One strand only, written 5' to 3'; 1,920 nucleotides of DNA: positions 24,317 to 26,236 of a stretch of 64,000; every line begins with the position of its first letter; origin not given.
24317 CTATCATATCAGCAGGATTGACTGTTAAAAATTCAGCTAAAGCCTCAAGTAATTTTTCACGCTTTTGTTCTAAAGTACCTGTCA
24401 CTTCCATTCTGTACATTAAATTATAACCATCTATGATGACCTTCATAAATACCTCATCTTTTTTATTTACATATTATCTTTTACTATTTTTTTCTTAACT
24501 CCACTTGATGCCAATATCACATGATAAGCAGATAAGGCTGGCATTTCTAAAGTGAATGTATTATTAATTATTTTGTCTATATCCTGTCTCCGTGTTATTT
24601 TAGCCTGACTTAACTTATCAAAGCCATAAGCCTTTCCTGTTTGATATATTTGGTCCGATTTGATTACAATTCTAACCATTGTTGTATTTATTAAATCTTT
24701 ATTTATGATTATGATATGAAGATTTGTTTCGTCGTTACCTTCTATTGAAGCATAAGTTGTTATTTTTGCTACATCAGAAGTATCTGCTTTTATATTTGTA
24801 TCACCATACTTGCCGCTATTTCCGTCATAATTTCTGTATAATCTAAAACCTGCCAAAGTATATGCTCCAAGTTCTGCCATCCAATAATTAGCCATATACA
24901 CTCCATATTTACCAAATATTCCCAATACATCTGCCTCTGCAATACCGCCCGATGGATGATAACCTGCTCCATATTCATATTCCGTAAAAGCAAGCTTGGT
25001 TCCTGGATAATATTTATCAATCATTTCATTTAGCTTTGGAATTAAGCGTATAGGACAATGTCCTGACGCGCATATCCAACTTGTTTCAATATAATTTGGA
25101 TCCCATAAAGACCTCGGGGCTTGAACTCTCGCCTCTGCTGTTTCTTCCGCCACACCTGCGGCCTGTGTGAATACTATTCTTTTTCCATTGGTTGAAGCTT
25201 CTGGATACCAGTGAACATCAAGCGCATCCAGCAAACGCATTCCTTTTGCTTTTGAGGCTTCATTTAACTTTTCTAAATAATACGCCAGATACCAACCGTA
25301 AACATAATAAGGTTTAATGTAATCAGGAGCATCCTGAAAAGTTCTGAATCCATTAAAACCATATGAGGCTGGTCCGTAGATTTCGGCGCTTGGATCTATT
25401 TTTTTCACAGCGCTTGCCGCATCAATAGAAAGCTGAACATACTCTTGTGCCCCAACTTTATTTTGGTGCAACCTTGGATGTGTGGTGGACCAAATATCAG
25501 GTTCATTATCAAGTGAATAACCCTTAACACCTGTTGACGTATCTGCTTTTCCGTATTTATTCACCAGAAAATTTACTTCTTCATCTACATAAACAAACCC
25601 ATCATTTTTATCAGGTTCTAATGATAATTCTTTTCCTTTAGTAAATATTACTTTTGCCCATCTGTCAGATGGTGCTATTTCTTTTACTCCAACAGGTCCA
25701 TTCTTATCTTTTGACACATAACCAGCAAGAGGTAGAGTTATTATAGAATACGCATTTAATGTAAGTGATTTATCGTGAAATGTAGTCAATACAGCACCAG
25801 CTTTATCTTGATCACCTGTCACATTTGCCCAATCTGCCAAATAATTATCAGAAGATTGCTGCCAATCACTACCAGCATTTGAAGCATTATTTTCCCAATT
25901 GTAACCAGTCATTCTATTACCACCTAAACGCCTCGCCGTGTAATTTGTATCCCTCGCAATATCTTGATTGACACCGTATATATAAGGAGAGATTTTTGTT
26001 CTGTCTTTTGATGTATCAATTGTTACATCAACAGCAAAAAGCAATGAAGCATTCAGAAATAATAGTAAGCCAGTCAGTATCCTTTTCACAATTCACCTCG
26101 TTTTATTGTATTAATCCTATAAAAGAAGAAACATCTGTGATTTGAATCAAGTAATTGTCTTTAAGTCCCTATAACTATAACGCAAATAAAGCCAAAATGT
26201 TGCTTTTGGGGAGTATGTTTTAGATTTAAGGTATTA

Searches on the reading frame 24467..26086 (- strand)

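Call 53: search_protein_families(library=pfam, proteins=[window:24467-26086:-], max_evalue=0.000001)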
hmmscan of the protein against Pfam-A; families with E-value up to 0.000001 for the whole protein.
window:24467-26086:- (539 aa): 1 family
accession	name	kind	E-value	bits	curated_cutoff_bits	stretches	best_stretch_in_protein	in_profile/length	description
PF12891.13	Glyco_hydro_44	-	9e-66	222.4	25.1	1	68-297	1-223/223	Glycoside hydrolase family 44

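Call 54: search_protein_families(library=pfam, proteins=[window:24467-26086:-], max_evalue=0.01)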
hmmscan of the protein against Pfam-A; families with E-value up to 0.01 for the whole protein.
window:24467-26086:- (539 aa): 1 family
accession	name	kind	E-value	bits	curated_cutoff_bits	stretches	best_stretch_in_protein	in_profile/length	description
PF12891.13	Glyco_hydro_44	-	9e-66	222.4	25.1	1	68-297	1-223/223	Glycoside hydrolase family 44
